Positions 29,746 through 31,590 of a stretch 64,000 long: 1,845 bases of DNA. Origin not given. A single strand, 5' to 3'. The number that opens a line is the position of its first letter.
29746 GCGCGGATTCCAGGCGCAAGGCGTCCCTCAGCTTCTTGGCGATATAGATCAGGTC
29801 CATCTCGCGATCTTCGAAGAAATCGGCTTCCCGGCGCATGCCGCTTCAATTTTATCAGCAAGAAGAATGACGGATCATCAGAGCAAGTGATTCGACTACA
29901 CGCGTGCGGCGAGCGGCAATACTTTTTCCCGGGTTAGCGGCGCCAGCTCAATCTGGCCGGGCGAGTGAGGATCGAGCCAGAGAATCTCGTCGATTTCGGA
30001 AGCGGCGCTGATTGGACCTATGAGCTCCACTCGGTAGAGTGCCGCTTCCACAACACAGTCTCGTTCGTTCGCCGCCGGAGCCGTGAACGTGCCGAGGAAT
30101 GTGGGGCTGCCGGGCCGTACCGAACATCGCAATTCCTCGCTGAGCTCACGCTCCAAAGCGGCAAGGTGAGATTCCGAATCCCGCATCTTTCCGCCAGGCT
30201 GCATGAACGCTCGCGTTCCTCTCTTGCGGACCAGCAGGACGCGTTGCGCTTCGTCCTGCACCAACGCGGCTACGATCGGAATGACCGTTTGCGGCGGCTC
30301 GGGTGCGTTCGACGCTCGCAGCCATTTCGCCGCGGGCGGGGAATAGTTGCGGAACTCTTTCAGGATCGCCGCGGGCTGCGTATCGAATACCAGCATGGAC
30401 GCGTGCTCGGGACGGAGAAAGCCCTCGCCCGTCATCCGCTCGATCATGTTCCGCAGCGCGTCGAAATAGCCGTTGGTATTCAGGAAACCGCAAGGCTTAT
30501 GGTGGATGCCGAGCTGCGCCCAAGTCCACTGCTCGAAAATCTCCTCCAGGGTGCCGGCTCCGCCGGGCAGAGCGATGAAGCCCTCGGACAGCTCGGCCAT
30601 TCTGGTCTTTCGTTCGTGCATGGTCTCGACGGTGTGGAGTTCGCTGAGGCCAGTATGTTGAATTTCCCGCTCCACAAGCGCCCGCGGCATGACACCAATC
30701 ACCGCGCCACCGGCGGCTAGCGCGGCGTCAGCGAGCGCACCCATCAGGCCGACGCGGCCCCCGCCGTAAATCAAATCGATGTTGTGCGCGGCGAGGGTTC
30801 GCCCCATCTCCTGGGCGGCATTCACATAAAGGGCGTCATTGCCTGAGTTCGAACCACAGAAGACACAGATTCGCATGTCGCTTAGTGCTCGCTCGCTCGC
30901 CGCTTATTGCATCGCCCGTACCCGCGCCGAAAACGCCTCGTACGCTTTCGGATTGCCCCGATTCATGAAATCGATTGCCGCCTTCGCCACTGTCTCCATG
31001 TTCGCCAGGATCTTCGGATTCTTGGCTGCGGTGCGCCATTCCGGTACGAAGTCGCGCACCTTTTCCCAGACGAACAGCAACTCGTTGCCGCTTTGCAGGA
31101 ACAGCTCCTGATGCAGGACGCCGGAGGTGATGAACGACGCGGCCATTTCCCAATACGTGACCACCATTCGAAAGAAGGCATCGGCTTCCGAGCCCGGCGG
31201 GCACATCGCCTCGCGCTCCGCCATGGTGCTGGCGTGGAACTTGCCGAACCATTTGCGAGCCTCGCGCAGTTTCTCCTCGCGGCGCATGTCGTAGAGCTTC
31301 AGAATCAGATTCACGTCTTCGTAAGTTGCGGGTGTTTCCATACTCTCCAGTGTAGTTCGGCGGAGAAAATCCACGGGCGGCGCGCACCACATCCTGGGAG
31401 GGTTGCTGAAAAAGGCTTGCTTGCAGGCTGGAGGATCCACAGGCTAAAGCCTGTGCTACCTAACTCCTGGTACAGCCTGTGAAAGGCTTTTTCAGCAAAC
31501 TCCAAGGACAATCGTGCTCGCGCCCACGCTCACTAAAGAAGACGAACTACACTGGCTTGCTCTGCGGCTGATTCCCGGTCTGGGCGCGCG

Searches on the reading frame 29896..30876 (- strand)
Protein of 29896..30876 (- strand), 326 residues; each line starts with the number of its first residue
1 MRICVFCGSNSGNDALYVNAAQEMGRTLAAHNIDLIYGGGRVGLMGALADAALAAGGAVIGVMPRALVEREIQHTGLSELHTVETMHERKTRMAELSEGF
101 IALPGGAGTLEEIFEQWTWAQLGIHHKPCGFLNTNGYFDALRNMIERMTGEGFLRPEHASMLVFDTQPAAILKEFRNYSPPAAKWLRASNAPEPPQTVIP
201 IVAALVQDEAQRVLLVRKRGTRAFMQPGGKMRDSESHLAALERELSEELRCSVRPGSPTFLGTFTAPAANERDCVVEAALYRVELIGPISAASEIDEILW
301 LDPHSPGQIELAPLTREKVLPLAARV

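Call 86: search_protein_families(library=ncbifam, proteins=[window:29896-30876:-], max_evalue=0.01)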
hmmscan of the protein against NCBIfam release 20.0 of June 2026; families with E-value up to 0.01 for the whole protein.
window:29896-30876:- (326 aa): 8 families
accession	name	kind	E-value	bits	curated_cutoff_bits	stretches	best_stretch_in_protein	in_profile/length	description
TIGR00730.1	TIGR00730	subfamily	3e-57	193.2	96.35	1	3-178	3-178/178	TIGR00730 family Rossman fold protein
NF058542.1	CtkRMPhLog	equivalog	9.6e-41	139.7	300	1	3-164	4-164/177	cytokinin riboside 5'-monophosphate phosphoribohydrolase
TIGR00725.1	TIGR00725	hypoth_equivalog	1.6e-09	37.4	106.9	1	3-120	4-115/159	TIGR00725 family protein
NF006530.0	PRK08999.1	equivalog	2.2e-08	33.5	245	1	197-269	4-80/315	Nudix family hydrolase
NF007834.0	PRK10546.1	equivalog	4.5e-06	26.5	156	1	198-314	3-117/135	pyrimidine (deoxy)nucleoside triphosphate diphosphatase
NF001937.0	PRK00714.1-4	equivalog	0.001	18.8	139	1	202-249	11-58/161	RNA pyrophosphohydrolase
TIGR02705.1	nudix_YtkD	equivalog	0.005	16.4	154.4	1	211-254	34-77/156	RNA deprotection pyrophosphohydrolase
NF003788.0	PRK05379.1-5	equivalog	0.0098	15.2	354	0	182-253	201-269/351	bifunctional nicotinamide-nucleotide adenylyltransferase/Nudix hydroxylase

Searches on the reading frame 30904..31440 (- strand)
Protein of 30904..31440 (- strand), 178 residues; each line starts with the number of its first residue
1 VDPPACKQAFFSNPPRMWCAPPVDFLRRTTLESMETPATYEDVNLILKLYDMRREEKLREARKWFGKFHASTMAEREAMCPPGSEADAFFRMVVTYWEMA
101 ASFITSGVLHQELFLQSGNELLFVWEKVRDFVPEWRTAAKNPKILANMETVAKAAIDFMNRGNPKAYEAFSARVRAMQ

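Call 43: search_protein_families(library=pfam, proteins=[window:30904-31440:-], max_evalue=0.001)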
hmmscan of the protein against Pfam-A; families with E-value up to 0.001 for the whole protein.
window:30904-31440:- (178 aa): 1 family
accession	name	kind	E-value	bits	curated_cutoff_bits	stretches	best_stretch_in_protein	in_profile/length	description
PF15956.11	DUF4760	-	4.6e-23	82.4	25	1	39-153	2-139/141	Domain of unknown function (DUF4760)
